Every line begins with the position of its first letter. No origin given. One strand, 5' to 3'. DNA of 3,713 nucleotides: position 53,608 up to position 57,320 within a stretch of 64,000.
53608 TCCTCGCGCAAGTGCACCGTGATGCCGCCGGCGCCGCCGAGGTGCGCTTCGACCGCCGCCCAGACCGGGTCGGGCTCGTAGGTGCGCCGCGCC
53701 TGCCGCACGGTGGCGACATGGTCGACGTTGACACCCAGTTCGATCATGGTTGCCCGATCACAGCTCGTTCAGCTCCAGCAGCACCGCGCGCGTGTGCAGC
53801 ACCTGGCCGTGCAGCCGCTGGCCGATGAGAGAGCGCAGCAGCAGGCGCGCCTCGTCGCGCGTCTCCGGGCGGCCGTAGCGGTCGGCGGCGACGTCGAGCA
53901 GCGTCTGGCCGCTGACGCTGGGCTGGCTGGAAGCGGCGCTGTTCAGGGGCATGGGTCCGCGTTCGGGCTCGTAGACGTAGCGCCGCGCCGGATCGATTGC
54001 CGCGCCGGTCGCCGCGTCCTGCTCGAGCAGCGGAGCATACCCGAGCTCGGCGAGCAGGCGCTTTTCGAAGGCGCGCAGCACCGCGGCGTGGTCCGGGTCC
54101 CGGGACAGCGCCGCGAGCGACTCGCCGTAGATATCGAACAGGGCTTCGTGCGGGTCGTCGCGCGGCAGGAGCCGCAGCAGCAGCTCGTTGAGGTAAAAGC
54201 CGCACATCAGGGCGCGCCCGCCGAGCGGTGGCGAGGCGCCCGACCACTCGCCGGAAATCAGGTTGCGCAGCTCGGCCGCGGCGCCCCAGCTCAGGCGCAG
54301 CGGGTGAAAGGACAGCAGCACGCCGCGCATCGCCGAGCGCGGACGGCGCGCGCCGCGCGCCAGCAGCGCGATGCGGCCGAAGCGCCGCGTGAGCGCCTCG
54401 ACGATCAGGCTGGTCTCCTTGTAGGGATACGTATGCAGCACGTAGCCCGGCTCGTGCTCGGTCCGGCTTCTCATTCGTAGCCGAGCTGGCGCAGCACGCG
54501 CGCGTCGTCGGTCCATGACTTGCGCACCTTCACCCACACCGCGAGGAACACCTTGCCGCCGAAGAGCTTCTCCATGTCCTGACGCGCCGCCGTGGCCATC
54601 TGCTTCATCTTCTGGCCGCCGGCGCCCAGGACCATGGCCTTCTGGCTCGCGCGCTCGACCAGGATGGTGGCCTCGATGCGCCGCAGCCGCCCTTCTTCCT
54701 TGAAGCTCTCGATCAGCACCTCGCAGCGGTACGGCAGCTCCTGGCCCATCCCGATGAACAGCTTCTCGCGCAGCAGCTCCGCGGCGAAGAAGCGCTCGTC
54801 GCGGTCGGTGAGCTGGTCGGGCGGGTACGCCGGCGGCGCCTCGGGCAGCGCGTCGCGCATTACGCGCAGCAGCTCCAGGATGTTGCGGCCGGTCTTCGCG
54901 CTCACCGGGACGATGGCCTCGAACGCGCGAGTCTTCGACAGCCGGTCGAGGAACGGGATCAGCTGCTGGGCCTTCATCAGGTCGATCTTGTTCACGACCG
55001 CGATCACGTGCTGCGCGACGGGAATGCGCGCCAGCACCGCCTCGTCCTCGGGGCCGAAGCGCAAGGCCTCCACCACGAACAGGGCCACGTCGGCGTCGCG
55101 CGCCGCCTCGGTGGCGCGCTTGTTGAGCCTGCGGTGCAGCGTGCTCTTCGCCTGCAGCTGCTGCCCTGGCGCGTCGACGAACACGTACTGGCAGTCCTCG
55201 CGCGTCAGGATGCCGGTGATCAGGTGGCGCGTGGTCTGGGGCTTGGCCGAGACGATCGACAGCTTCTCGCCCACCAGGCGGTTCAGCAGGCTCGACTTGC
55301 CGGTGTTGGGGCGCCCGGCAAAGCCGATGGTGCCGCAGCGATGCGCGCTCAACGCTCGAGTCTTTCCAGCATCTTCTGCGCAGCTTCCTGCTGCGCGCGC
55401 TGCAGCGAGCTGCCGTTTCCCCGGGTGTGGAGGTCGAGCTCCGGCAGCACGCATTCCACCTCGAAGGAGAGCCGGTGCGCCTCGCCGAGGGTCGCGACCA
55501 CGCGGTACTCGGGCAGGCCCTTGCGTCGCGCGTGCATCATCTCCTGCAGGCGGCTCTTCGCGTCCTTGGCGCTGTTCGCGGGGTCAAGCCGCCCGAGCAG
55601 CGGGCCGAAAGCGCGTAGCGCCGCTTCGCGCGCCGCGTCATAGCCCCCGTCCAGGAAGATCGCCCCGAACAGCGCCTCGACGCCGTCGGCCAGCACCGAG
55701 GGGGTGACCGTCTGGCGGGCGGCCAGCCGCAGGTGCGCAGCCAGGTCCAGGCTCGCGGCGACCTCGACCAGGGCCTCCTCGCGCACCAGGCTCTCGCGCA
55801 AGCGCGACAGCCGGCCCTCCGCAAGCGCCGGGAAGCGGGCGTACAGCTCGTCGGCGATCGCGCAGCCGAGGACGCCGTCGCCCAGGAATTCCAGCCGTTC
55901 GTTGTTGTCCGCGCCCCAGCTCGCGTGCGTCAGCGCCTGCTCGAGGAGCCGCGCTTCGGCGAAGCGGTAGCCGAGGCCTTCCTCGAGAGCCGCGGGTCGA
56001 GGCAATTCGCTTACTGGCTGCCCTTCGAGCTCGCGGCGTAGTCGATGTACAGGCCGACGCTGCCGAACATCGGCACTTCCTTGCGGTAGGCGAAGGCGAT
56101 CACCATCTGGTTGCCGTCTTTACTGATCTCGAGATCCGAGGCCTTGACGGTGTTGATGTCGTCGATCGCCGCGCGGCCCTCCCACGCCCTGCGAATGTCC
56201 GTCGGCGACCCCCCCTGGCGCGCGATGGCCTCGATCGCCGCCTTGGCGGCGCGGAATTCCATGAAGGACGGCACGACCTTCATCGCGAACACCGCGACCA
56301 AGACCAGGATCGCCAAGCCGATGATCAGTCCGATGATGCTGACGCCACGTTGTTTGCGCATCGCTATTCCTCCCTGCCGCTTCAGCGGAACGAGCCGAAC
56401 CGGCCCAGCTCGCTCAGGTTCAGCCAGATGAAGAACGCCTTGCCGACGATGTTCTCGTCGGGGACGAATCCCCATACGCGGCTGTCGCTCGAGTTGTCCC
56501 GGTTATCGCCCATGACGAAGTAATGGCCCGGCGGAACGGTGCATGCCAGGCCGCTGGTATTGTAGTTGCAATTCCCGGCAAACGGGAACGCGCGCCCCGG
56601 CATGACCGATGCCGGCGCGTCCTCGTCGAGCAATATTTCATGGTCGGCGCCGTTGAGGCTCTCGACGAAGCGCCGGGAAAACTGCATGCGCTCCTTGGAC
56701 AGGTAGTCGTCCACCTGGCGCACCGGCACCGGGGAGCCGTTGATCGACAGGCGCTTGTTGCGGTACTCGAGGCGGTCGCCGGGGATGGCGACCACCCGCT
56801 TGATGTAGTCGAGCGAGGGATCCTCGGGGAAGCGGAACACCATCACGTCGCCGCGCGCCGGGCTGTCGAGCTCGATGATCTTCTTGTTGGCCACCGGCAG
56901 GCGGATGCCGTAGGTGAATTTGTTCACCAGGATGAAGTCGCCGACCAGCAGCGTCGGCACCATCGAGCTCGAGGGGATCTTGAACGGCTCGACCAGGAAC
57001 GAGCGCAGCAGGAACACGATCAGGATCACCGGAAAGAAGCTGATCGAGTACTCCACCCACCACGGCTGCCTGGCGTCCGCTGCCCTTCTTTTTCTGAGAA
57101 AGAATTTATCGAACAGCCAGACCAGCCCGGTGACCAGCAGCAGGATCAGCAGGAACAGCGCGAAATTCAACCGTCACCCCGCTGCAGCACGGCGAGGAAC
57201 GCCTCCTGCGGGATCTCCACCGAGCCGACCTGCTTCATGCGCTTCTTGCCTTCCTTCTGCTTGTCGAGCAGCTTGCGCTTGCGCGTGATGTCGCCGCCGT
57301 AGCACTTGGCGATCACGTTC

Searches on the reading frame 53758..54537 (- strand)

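Call 53: search_protein_families(library=pfam, proteins=[window:53758-54537:-], max_evalue=0.0001)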
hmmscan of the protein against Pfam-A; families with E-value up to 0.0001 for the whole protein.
window:53758-54537:- (259 aa): 2 families
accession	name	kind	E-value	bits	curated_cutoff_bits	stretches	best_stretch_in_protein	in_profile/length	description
PF02565.21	RecO_C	-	7.1e-21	75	22.1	1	108-244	5-151/157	Recombination protein O C terminal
PF11967.14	RecO_N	-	1.4e-18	67.1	27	1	27-98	4-76/80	Recombination protein O N terminal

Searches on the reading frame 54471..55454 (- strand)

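Call 53: search_protein_families(library=pfam, proteins=[window:54471-55454:-], max_evalue=0.0001)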
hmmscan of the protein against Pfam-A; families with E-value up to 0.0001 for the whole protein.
window:54471-55454:- (327 aa): 7 families
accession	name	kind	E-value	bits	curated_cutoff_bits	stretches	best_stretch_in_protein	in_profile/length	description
PF01926.29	MMR_HSR1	-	1.7e-22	80.1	21.9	1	42-156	1-113/113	50S ribosome-binding GTPase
PF07650.23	KH_2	-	9.2e-18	64.3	22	1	239-314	1-77/78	KH domain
PF02421.24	FeoB_N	-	5.5e-11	42.7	27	1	42-197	2-154/156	Ferrous iron transport protein B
PF00009.33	GTP_EFTU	-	4.7e-08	33.3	26.5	1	85-204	66-187/188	Elongation factor Tu GTP binding domain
PF00350.29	Dynamin_N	-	3.6e-06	27.6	27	0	43-77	1-35/168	Dynamin family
PF10662.15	PduV-EutP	-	6.7e-06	26.4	21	1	45-199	6-141/143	Ethanolamine utilisation - propanediol utilisation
PF03193.22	RsgA_GTPase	-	4.9e-05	23.7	30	0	41-97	107-167/174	RsgA GTPase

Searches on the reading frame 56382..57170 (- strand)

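Call 53: search_protein_families(library=pfam, proteins=[window:56382-57170:-], max_evalue=0.0001)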
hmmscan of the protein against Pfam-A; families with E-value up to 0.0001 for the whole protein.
window:56382-57170:- (262 aa): 1 family
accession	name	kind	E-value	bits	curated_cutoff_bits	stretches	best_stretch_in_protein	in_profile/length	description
PF10502.14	Peptidase_S26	-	9.5e-56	188.8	22.9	1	39-249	2-167/168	Signal peptidase, peptidase S26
